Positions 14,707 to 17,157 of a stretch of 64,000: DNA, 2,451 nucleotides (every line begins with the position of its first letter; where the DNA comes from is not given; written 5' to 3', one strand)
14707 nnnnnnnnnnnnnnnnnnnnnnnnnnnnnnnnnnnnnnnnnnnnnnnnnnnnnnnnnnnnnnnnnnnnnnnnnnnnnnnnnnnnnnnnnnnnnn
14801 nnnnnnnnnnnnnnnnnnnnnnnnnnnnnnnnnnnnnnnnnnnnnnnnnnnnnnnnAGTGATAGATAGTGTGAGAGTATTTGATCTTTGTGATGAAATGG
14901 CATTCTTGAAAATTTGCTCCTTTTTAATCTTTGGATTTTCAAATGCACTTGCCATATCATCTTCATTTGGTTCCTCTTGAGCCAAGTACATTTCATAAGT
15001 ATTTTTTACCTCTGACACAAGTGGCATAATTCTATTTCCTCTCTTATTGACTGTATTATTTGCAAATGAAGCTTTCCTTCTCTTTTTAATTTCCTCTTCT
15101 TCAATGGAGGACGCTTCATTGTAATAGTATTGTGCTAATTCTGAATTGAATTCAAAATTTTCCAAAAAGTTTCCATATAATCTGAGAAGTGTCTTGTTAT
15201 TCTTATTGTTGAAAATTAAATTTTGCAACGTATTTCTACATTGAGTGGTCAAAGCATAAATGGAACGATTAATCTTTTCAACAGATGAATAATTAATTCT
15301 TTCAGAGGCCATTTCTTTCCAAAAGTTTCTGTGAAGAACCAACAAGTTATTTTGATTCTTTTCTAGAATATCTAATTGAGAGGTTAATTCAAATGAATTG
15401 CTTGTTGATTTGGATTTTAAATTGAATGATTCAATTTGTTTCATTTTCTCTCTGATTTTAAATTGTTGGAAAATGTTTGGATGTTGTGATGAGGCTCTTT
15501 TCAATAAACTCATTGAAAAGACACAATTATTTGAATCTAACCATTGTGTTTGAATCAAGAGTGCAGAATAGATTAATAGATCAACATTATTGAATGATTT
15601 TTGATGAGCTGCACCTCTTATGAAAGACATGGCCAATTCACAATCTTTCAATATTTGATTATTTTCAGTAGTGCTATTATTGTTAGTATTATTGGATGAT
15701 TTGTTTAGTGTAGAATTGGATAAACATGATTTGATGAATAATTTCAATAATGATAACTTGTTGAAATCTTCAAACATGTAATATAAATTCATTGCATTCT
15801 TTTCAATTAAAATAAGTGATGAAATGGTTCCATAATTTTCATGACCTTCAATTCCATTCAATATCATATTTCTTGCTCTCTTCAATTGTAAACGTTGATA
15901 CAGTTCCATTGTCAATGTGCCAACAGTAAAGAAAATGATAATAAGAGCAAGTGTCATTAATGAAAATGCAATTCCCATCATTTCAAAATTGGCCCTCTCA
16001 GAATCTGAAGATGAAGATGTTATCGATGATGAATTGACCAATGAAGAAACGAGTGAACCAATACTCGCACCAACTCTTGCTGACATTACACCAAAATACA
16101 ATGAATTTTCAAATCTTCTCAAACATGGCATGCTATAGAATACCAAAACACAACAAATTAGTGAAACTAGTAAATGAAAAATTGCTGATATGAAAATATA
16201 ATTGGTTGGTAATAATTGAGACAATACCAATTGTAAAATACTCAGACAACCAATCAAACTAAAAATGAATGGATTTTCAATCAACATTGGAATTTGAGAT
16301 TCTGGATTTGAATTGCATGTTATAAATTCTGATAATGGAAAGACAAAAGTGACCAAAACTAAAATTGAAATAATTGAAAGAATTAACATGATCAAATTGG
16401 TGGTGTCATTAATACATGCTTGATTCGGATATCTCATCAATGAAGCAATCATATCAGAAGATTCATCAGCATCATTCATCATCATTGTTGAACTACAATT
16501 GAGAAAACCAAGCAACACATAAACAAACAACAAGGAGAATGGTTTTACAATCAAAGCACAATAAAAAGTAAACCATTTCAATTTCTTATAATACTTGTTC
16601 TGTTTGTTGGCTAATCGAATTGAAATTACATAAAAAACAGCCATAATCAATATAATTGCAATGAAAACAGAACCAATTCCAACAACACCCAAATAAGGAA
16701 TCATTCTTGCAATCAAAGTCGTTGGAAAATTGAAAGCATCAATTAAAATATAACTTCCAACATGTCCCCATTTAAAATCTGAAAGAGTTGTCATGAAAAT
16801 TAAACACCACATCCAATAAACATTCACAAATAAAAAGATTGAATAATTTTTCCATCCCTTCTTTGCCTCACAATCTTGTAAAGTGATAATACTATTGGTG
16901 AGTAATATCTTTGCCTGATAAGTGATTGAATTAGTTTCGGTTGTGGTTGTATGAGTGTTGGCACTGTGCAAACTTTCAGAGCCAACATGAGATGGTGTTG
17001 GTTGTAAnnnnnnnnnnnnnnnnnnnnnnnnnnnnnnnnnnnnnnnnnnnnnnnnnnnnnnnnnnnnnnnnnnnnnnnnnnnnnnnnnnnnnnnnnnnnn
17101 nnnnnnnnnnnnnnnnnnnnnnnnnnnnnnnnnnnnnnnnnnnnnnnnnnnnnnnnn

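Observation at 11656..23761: Tandem receptor cyclases: near-identical ends, diverged extracellular middle, adenylyl specificity predicted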

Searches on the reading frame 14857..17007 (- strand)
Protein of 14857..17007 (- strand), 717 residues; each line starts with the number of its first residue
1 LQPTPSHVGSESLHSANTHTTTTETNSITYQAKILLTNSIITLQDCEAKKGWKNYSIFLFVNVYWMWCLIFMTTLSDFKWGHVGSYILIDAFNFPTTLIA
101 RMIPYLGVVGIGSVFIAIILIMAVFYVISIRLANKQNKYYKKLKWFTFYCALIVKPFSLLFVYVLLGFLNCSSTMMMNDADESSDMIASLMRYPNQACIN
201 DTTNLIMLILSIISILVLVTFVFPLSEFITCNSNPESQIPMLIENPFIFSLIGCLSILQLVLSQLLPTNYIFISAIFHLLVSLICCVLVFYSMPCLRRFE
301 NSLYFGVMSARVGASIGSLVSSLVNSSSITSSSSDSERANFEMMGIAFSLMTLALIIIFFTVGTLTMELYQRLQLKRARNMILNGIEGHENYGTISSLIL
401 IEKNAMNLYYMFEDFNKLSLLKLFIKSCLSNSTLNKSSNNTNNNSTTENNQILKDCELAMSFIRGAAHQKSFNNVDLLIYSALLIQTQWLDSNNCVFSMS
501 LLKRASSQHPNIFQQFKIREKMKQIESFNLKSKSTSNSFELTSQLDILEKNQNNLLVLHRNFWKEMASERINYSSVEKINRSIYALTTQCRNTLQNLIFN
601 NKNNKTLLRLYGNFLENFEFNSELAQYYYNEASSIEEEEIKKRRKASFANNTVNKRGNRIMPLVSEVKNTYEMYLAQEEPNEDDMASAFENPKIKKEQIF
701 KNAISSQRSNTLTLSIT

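Call 52: predict_structure(alignment_id=A3)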
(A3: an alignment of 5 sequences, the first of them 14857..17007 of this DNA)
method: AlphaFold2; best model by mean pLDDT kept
length: 717 residues; sequences in the alignment: 5
mean_pLDDT: 62.9   pTM: 0.51
mean pLDDT of the five models: 62.9, 61.1, 59.6, 59.2, 55.6
residues with pLDDT >= 90: 0; 70-90: 346; 50-70: 149; < 50: 222
segments of 3 or more residues with pLDDT < 50: 1-54, 75-102, 172-192, 194-196, 236-242, 328-334, 392-394, 433-446, 530-539, 646-717
pLDDT, mean of each block of 10 residues (from residue 1): 25 26 34 42 35 52 63 49 38 38 61 83 84 66 76 75 70 31 36 51 75 86 81 52 63 81 66 78 84 60 80 80 57 49 64 83 85 83 69 62 84 81 78 42 44 74 82 80 76 72 75 66 61 42 71 83 83 84 88 83 78 84 86 79 51 28 28 28 30 39 35 30
secondary structure, 60 per line:
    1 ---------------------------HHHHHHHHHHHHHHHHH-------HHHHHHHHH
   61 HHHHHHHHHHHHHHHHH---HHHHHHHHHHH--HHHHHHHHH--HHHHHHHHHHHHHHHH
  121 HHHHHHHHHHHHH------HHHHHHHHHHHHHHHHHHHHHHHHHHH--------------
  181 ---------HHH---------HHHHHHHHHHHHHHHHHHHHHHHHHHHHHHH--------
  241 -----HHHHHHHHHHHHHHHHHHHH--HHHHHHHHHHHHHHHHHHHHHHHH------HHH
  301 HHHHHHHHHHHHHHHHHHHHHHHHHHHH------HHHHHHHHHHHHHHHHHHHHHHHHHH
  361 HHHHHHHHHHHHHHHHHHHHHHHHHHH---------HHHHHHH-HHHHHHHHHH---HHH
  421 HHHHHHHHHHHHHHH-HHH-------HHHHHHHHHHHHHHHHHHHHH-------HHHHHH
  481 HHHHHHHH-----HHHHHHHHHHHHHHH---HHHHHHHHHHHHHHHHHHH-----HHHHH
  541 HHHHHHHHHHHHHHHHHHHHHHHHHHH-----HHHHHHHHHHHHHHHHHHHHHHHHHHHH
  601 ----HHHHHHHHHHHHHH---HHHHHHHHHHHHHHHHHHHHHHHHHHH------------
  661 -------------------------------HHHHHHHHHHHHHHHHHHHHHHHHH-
elements in order (helices of 4 or more, strands of 3 or more residues): H28-44 H52-77 H81-91 H94-102 H105-133 H140-166 H202-232 H246-265 H268-291 H298-328 H335-387 H397-403 H405-414 H418-435 H447-467 H475-488 H494-508 H512-530 H536-567 H573-600 H605-618 H622-648 H692-716

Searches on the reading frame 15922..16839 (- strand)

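Call 68: search_protein_families(library=pfam, proteins=[window:15922-16839:-], max_evalue=10)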
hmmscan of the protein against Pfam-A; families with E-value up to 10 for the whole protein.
window:15922-16839:- (306 aa): 3 families
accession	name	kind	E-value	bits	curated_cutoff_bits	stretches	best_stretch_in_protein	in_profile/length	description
PF02699.20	YajC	-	0.03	14.6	28.2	1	59-87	3-31/78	Preprotein translocase subunit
PF11833.13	CPP1-like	-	7.7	6.5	28.4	1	198-280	107-176/196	Protein CHAPERONE-LIKE PROTEIN OF POR1-like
PF03699.18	UPF0182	-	8.2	4.8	27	0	70-170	15-114/770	Uncharacterised protein family (UPF0182)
